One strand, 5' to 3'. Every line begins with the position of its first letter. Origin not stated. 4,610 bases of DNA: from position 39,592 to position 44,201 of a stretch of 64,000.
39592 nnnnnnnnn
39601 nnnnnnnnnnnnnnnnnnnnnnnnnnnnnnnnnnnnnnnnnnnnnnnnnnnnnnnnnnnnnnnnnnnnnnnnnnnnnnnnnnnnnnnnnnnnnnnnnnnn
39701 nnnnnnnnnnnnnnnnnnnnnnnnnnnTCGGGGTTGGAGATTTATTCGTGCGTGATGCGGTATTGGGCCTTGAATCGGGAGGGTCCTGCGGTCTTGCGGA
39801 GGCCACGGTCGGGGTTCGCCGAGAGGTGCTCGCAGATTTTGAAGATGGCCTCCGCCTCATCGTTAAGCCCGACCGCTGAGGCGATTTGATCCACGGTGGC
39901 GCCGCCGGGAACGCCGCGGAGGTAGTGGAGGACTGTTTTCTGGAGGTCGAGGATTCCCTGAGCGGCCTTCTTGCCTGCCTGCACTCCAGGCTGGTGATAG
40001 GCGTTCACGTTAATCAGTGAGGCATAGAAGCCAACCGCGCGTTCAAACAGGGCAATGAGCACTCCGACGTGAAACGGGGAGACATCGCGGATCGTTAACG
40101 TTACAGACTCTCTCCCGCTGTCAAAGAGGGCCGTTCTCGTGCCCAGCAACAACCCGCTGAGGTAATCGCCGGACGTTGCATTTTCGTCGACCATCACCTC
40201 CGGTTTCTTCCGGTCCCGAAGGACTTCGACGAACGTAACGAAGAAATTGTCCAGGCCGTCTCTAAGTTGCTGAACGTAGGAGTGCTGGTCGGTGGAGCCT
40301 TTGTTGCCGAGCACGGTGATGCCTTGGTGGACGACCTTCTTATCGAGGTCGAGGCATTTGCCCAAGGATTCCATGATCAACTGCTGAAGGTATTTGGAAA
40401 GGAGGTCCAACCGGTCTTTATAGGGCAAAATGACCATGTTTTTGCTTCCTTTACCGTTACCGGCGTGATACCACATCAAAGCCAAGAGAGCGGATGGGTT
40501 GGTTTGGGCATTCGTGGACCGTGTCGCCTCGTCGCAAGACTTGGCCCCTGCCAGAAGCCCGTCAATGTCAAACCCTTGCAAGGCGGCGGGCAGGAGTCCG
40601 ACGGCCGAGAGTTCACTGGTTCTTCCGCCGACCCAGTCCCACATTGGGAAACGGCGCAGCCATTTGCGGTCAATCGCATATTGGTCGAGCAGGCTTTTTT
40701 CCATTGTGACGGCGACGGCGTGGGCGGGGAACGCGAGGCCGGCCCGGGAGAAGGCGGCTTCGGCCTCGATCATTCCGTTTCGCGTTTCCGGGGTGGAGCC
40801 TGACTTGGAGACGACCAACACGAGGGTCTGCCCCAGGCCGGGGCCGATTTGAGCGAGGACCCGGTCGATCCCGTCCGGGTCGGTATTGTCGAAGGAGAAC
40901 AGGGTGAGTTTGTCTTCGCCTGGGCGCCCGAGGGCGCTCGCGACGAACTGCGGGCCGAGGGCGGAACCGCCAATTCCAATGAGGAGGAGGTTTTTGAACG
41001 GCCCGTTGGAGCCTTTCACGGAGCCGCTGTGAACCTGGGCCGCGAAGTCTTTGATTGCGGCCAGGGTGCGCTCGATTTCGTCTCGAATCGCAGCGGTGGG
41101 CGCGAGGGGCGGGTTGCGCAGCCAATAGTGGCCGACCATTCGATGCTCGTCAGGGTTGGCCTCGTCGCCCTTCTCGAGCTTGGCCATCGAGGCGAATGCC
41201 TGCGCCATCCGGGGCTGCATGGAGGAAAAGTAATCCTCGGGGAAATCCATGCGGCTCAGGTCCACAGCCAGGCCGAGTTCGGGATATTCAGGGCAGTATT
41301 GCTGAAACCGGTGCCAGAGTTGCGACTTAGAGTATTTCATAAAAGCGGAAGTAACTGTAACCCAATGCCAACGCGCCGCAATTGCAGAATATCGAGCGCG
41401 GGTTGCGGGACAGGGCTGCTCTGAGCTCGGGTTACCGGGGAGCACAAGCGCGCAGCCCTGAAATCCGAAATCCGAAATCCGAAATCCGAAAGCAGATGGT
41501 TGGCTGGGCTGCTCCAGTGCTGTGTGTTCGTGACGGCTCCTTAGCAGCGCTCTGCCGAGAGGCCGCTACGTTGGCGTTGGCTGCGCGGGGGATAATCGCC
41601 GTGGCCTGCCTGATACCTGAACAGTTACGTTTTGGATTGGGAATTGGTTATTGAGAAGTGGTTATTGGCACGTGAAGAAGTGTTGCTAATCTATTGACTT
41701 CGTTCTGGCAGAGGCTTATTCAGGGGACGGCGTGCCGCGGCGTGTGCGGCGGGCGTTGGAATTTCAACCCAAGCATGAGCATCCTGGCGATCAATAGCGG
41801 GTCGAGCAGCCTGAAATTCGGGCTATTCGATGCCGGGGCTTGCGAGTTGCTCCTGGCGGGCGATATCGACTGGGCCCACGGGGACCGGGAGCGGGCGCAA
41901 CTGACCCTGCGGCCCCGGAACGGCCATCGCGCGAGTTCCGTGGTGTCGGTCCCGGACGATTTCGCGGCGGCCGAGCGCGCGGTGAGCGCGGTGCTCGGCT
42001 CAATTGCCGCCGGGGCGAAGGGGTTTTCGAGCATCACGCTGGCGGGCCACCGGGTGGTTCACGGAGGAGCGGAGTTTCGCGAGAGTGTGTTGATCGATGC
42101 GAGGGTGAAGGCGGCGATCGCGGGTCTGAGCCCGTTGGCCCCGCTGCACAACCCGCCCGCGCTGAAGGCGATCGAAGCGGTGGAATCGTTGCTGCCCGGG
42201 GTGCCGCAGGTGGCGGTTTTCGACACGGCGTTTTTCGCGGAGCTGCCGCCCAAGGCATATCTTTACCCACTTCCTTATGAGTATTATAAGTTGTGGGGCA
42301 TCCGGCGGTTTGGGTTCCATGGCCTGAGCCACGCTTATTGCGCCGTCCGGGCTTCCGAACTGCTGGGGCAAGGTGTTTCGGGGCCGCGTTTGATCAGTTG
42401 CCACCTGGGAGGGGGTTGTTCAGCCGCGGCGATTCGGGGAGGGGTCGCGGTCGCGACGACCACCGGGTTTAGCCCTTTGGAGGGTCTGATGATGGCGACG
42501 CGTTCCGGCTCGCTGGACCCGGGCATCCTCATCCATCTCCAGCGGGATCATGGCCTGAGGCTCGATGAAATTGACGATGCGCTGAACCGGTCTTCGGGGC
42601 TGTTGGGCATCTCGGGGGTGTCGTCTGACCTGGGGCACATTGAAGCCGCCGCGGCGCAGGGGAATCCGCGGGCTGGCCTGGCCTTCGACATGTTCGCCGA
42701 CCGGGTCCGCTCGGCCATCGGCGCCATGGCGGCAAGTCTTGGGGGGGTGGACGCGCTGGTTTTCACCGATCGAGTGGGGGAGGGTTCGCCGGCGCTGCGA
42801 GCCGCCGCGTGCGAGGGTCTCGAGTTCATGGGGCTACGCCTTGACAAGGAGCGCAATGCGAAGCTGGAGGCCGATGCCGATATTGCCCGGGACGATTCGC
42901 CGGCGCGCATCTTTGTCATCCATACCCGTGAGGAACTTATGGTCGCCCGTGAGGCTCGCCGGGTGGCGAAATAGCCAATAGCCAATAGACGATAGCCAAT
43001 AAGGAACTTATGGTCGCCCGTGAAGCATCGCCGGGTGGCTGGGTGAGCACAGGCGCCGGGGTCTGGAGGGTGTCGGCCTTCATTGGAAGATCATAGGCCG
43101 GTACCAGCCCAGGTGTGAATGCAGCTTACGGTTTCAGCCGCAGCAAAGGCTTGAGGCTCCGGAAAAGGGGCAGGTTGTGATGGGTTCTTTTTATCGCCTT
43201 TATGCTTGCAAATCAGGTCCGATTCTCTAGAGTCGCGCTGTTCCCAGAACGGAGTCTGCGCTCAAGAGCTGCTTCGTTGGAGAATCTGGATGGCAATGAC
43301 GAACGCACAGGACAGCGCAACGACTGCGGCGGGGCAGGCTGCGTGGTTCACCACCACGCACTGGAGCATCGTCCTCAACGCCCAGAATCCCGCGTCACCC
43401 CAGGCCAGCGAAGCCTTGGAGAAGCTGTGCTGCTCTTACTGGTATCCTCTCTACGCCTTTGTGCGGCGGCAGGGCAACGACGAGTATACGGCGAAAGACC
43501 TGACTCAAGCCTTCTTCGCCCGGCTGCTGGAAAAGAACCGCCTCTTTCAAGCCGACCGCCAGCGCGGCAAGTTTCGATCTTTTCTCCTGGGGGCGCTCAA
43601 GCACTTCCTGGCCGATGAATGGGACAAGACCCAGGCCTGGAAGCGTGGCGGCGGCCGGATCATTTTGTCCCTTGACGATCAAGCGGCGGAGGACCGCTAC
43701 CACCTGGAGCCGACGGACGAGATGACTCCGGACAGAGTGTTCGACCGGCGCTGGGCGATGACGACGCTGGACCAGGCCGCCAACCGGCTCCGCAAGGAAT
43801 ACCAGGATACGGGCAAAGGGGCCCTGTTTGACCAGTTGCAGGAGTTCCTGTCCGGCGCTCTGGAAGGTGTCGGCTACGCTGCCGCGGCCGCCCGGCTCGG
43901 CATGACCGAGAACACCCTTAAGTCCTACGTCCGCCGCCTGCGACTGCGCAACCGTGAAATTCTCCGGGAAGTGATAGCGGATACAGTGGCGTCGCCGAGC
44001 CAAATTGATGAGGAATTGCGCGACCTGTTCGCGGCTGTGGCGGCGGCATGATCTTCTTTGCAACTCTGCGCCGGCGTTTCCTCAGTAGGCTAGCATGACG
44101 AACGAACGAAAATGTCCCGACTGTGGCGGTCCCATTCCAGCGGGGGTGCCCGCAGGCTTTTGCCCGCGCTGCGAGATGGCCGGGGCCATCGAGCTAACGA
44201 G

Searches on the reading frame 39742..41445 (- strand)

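Call 60: search_protein_families(library=pfam, proteins=[window:39742-41445:-], max_evalue=0.00001)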
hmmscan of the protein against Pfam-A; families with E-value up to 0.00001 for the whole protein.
window:39742-41445:- (567 aa): 1 family
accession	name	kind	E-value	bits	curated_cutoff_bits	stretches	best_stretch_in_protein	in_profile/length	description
PF00342.24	PGI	-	1e-59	202.9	22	1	86-500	27-467/486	Phosphoglucose isomerase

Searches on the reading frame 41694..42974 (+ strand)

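Call 60: search_protein_families(library=pfam, proteins=[window:41694-42974:+], max_evalue=0.00001)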
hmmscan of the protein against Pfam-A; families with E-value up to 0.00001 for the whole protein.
window:41694-42974:+ (426 aa): 1 family
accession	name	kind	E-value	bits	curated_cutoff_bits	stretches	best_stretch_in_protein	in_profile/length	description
PF00871.23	Acetate_kinase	-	2.8e-123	411.9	22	1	30-419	2-392/392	Acetokinase family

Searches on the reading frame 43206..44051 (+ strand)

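Call 60: search_protein_families(library=pfam, proteins=[window:43206-44051:+], max_evalue=0.00001)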
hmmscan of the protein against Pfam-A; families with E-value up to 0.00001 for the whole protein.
window:43206-44051:+ (281 aa): 1 family
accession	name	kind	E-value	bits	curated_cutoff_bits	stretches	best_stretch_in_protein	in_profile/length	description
PF07638.17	Sigma70_ECF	-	6.1e-06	26.7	21.1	1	93-243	48-173/185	ECF sigma factor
